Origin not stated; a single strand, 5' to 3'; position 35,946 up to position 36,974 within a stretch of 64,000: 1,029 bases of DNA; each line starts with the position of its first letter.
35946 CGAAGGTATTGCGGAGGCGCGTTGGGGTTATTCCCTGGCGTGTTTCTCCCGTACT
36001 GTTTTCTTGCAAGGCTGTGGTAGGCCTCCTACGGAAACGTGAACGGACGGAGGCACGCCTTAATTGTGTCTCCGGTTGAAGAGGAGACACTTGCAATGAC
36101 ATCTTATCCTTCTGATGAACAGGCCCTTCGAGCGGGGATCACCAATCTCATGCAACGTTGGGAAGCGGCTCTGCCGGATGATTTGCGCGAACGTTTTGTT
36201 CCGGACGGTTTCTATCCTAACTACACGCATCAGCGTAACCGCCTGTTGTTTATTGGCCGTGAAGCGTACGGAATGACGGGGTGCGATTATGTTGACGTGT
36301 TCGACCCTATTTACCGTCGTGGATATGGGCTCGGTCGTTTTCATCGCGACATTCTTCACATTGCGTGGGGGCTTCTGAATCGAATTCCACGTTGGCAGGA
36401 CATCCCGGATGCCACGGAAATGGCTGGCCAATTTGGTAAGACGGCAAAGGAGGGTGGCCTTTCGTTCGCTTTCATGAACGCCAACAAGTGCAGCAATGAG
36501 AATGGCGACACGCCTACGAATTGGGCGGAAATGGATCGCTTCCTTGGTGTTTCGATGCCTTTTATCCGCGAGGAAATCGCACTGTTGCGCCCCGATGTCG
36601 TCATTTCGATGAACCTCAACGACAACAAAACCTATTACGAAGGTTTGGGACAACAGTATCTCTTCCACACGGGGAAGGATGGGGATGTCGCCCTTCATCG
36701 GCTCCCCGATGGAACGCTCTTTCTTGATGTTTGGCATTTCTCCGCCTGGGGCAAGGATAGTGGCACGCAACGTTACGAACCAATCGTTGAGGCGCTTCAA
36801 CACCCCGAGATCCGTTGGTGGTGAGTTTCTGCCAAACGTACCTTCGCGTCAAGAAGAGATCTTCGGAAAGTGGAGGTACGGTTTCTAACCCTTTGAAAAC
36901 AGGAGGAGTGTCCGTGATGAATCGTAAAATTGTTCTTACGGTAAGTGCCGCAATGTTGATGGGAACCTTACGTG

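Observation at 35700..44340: Lower-GC island encoding eukaryote-like repeat proteins and membrane proteases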

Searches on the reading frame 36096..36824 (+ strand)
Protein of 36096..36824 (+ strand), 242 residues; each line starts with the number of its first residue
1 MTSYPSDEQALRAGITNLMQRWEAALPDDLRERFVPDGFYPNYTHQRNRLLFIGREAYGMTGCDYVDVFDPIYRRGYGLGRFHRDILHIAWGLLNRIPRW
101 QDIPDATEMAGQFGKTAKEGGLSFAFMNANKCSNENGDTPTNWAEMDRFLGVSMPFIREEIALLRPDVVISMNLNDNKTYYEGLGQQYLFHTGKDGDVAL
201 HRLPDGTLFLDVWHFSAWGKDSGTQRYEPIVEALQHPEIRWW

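Call 5: search_protein_families(library=pfam, proteins=[window:36096-36824:+], max_evalue=0.01)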
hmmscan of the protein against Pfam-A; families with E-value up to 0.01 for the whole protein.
window:36096-36824:+ (242 aa): 0 families

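Call 45: find_homologous_proteins(query=window:36096-36824:+)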
Query window:36096-36824:+ (242 aa): 19 proteins with E <= 0.001 among 328 candidates.
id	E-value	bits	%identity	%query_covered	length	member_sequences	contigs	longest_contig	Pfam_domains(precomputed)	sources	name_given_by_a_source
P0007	4.4e-160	549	95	100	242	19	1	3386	-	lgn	-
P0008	1.6e-128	446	78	100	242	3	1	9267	-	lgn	-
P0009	2.4e-76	275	56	99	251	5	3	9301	-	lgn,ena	-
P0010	2.5e-75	271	56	97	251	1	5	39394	-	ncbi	-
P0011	2.1e-70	255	56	92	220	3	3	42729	-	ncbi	-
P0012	4.1e-66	241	50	100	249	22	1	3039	-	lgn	-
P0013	1.2e-65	240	49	100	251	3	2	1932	-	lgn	-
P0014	4.7e-36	143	36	97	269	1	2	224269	-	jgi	jgi:hypothetical protein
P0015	3.1e-33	133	37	97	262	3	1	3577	-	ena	-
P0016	4.6e-32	130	35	97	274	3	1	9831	-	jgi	jgi:hypothetical protein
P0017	7.4e-32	129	35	97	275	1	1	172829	-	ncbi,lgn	-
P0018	1.3e-31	128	40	85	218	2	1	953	-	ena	-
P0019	5.0e-30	123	35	98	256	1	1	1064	-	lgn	-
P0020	8.1e-30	122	35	96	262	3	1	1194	-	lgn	-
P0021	2.9e-28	117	36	97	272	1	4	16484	-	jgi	jgi:hypothetical protein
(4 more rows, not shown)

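Call 47: find_encoding_contigs(protein=P0010, flank=8000, max_places=5)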
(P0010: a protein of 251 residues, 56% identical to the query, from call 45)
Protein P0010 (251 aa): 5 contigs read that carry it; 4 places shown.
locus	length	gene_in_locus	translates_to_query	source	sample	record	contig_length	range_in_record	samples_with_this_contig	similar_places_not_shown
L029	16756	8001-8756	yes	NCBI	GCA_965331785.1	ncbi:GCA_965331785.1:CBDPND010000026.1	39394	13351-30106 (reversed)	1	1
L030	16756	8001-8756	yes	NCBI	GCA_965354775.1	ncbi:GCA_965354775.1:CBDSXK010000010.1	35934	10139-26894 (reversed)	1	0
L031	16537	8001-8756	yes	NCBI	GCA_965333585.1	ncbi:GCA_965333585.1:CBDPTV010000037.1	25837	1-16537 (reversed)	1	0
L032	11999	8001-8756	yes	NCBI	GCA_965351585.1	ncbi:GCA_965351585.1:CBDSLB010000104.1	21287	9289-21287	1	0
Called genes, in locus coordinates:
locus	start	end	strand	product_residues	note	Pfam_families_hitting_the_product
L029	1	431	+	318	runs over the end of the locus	PF01636:APH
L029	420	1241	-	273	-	-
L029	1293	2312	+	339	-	PF00852:Glyco_transf_10 (weak)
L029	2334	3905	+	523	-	PF09820:AAA-ATPase_like, PF08011:PDDEXK_9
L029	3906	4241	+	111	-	PF00535:Glycos_transf_2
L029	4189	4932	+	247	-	-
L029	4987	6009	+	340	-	-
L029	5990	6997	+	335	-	PF18025:FucT_N, PF00852:Glyco_transf_10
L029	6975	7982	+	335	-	PF13641:Glyco_tranf_2_3, PF00535:Glycos_transf_2, PF10111:Glyco_tranf_2_2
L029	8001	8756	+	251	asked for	-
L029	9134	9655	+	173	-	-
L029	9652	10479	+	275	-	PF08843:AbiEii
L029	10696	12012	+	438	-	PF13173:AAA_14, PF13635:DUF4143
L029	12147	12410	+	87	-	PF13412:HTH_24 (faint), PF13560:HTH_31 (weak), PF04545:Sigma70_r4 (weak), PF12844:HTH_19 (weak), PF01381:HTH_3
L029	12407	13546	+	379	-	PF13657:Couple_hipA, PF07804:HipA_C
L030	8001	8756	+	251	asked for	-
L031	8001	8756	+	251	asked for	-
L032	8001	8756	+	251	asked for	-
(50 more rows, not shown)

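Call 49: search_protein_families(library=ncbifam, proteins=[window:36096-36824:+], max_evalue=0.01)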
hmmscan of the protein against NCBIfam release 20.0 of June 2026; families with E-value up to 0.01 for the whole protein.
window:36096-36824:+ (242 aa): 0 families

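Call 58: predict_structure(alignment_id=A4)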
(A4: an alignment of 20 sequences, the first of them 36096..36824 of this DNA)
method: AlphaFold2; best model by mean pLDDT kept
length: 242 residues; sequences in the alignment: 20
mean_pLDDT: 92.6   pTM: 0.92
mean pLDDT of the five models: 92.6, 92.2, 92.1, 92.1, 91.8
residues with pLDDT >= 90: 193; 70-90: 40; 50-70: 9; < 50: 0
segments of 3 or more residues with pLDDT < 50: none
pLDDT, mean of each block of 10 residues (from residue 1): 88 97 95 94 97 85 90 92 96 97 96 96 95 71 87 96 98 87 94 95 97 91 95 96 91
secondary structure, 60 per line:
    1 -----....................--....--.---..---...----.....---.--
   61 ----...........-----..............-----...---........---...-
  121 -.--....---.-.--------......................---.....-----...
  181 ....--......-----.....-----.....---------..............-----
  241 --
elements in order: H6-25 H28-31 E50-54 H65-75 H81-94 H106-112 E125-128 H143-164 E168-172 H178-184 E187-192 E198-202 E208-212 H222-235

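Call 61: fold_search(model_id=the predicted structure, library=pdb)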
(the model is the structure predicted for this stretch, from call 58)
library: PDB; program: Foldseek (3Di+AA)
matches with E <= 10: 998; with E <= 0.001: 17
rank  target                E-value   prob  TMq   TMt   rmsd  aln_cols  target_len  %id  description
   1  9lhp_A                1.7e-04  1.00  0.44  0.49   6.2       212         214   11  Crystal structure of human thymine DNA glycosylase TDG in complex with a covalent inhibitor (1S, 5R)-C-2711 (released 2026-03-11)
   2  6u15_A                1.7e-04  1.00  0.46  0.54   6.9       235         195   11  Human thymine DNA glycosylase N140A mutant bound to DNA with 2'-F-5-carboxyl-dC substrate analog (released 2019-11-20)
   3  1l9g                  1.9e-04  1.00  0.50  0.61   5.5       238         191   13  CRYSTAL STRUCTURE OF URACIL-DNA GLYCOSYLASE FROM T. MARITIMA (released 2003-05-27)
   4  4jgc_A                2.6e-04  1.00  0.46  0.54   6.0       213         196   12  Human TDG N140A mutant IN A COMPLEX WITH 5-carboxylcytosine (5caC) (released 2013-05-29)
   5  4fnc_A                3.0e-04  1.00  0.46  0.54   6.5       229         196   11  Human TDG in a post-reactive complex with 5-hydroxymethyluracil (5hmU) (released 2012-09-19)
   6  4xeg_A                3.2e-04  1.00  0.45  0.53   6.0       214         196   12  Structure of the enzyme-product complex resulting from TDG action on a G/hmU mismatch (released 2015-09-09)
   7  4zby                  3.4e-04  1.00  0.45  0.54   6.9       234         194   14  Family 4 uracil-DNA glycosylase from Sulfolobus tokodaii (uracil complex form) (released 2015-09-09)
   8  6u16_A                3.8e-04  1.00  0.45  0.52   5.9       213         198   10  Human thymine DNA glycosylase N140A mutant bound to DNA with 5-carboxyl-dC substrate (released 2019-11-20)
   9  4z3a_A                4.1e-04  1.00  0.47  0.55   8.4       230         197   11  Acetate-free structure of the enzyme-product complex resulting from TDG action on a GU mismatch (released 2015-09-16)
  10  5cys_A                4.1e-04  1.00  0.45  0.53   8.1       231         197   11  Structure of the enzyme-product complex resulting from TDG action on a GcaC mismatch (released 2015-09-16)
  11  3ufj_A                5.9e-04  1.00  0.45  0.55   5.9       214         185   11  Human Thymine DNA Glycosylase Bound to Substrate Analog 2'-fluoro-2'-deoxyuridine (released 2012-04-25)
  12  4z7b_A                7.6e-04  1.00  0.46  0.55   7.3       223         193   11  Structure of the enzyme-product complex resulting from TDG action on a GfC mismatch (released 2015-09-16)
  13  1wyw_A                8.6e-04  1.00  0.45  0.49   6.2       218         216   11  Crystal Structure of SUMO1-conjugated thymine DNA glycosylase (released 2005-06-21)
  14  5ff8_A                8.6e-04  1.00  0.46  0.54   6.5       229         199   12  TDG enzyme-product complex (released 2016-09-28)
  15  3uo7_B                9.2e-04  1.00  0.43  0.56   6.0       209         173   11  Crystal structure of Human Thymine DNA Glycosylase Bound to Substrate 5-carboxylcytosine (released 2012-02-15)
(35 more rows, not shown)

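Call 62: search_protein_families(library=padloc, proteins=[window:36096-36824:+], max_evalue=0.01)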
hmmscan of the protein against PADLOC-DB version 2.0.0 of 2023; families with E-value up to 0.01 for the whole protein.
window:36096-36824:+ (242 aa): 0 families

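Call 63: search_protein_families(library=phrogs, proteins=[window:36096-36824:+], max_evalue=0.01)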
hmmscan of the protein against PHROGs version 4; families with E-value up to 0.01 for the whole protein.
window:36096-36824:+ (242 aa): 0 families

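Call 85: search_solved_structures(query=A4, max_evalue=10, show_alignments=1)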
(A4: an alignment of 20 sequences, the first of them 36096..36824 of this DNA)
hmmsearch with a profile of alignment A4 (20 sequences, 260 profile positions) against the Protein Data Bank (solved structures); distinct sequences matched with E-value up to 10: 4.
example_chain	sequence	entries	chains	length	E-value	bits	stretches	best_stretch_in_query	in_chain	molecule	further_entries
6s4s_A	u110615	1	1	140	0.016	17.5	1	47-74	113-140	PlyP35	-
6s4s_B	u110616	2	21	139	0.033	16.5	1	47-72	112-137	PlyP35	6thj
6s3y_A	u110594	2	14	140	0.034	16.5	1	47-72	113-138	PlyP35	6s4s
4zbx_A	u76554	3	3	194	1.2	11.4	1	174-235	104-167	Uracil-DNA glycosylase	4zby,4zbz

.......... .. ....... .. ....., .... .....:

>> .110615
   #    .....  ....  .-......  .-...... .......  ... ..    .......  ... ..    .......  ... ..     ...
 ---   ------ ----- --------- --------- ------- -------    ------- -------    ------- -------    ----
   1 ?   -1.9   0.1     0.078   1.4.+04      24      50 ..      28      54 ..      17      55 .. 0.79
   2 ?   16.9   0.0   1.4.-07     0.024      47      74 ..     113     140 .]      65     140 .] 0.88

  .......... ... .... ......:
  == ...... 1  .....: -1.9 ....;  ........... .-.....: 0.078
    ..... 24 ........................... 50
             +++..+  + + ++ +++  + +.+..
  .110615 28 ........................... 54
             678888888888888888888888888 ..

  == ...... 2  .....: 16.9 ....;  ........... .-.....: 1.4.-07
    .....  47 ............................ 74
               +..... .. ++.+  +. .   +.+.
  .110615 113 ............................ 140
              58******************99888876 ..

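Call 99: find_encoding_contigs(protein=P0017, flank=7000, max_places=2)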
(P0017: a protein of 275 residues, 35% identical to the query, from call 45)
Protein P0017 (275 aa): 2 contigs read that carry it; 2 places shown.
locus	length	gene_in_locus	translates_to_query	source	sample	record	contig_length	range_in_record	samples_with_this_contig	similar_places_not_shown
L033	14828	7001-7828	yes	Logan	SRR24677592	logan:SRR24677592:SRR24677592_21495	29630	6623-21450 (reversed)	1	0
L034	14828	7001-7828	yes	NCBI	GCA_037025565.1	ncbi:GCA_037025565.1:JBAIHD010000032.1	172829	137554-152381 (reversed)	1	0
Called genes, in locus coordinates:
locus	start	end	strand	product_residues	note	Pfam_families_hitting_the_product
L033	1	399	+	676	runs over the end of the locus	-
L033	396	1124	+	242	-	-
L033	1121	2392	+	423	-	-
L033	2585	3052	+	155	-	-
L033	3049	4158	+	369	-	-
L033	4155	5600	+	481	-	-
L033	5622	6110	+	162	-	-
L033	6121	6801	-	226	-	-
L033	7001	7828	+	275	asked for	-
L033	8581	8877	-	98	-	-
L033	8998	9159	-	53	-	-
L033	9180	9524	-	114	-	-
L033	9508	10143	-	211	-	PF01656:CbiA, PF07015:VirC1, PF09140:MipZ (weak), PF10609:ParA, PF13614:AAA_31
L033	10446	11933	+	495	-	PF10134:RPA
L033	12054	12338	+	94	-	-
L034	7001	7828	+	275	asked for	-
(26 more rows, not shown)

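Call 100: find_encoding_contigs(protein=P0014, flank=7000, max_places=2)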
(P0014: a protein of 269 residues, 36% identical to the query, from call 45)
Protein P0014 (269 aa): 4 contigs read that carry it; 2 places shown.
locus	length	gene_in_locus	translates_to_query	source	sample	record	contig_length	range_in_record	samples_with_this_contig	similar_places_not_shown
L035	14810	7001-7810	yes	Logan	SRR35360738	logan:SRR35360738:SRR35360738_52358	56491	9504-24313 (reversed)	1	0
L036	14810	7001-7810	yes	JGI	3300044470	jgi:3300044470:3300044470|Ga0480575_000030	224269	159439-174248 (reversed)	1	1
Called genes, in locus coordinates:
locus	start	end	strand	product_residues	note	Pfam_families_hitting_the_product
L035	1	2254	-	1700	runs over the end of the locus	PF00270:DEAD, PF04851:ResIII, PF00271:Helicase_C, PF09369:MZB (faint)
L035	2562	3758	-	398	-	PF00589:Phage_integrase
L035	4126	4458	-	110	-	-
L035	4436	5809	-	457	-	PF01935:DUF87, PF05872:HerA_C (faint)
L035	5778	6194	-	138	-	-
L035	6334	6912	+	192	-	-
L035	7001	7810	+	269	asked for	-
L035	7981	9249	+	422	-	-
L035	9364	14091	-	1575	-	PF20773:InhA-like_MAM (faint), PF07610:DUF1573 (weak), PF22544:HYDIN_VesB_CFA65-like_Ig (weak), PF03415:Peptidase_C11, PF13287:Fn3_assoc, PF13290:CHB_HEX_C_1, PF15780:ASH (weak), PF22544:HYDIN_VesB_CFA65-like_Ig, +1 more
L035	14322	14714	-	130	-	PF00196:GerE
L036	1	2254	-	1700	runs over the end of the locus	PF00270:DEAD, PF04851:ResIII, PF00271:Helicase_C, PF09369:MZB (faint)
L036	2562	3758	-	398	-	PF00589:Phage_integrase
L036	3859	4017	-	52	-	-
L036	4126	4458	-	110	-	-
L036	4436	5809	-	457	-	PF01935:DUF87, PF05872:HerA_C (faint)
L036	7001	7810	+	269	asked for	-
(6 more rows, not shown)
